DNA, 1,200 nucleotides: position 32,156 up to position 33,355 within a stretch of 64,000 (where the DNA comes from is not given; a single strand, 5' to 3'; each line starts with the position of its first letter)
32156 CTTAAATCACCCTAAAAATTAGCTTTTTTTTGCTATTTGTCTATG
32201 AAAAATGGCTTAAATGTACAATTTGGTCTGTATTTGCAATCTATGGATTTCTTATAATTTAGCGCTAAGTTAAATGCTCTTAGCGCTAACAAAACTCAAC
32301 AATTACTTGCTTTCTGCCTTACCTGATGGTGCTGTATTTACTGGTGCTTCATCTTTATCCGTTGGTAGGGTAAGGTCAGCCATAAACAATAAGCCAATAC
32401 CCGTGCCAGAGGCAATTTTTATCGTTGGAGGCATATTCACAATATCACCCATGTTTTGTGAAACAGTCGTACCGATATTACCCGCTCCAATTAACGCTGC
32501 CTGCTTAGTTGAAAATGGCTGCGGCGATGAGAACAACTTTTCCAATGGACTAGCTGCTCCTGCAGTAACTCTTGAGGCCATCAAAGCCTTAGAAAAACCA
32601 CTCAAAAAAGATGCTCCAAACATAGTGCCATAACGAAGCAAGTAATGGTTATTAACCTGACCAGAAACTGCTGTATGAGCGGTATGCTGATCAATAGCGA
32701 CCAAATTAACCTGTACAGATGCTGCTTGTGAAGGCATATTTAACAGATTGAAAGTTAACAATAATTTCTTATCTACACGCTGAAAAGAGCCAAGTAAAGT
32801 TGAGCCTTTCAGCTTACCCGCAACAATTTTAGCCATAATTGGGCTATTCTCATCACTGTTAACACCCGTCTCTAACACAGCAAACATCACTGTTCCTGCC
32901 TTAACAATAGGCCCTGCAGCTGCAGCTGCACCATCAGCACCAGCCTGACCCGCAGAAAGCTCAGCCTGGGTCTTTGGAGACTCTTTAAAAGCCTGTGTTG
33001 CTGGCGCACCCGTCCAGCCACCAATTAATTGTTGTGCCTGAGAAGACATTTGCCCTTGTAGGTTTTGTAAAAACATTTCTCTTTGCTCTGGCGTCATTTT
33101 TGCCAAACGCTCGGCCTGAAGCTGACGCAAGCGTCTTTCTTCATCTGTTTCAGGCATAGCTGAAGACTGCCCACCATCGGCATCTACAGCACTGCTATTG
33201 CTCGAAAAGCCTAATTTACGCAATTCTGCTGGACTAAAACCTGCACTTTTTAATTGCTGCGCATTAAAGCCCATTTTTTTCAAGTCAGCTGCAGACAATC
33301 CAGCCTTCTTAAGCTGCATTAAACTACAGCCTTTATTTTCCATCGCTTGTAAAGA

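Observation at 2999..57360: Eleven PmrA-type tandem TTAA boxes define a candidate PmrA regulon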

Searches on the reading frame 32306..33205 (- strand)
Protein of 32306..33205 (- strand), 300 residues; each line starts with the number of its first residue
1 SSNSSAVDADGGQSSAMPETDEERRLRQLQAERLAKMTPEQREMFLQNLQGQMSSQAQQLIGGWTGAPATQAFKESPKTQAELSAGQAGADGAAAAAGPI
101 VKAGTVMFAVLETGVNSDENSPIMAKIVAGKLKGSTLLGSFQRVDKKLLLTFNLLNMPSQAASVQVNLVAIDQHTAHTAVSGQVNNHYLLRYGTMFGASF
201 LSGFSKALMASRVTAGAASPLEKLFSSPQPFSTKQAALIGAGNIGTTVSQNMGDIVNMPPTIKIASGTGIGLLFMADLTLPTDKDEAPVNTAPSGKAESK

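Call 73: find_related_loci(query=window:32306-33205:-, collection=metagenome_contigs, flank=6000)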
Query window:32306-33205:- (300 aa) in metagenome_contigs; peptide patterns used: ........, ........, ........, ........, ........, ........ (x = any residue, [..] = any of these).
222 stretches matched a pattern; 2 encode a relative of the query (tblastn E <= 1e-3); 2 distinct loci.
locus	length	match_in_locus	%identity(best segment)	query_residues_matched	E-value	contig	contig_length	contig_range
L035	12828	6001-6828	40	19-286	4e-59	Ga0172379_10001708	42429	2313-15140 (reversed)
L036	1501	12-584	42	95-281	1e-47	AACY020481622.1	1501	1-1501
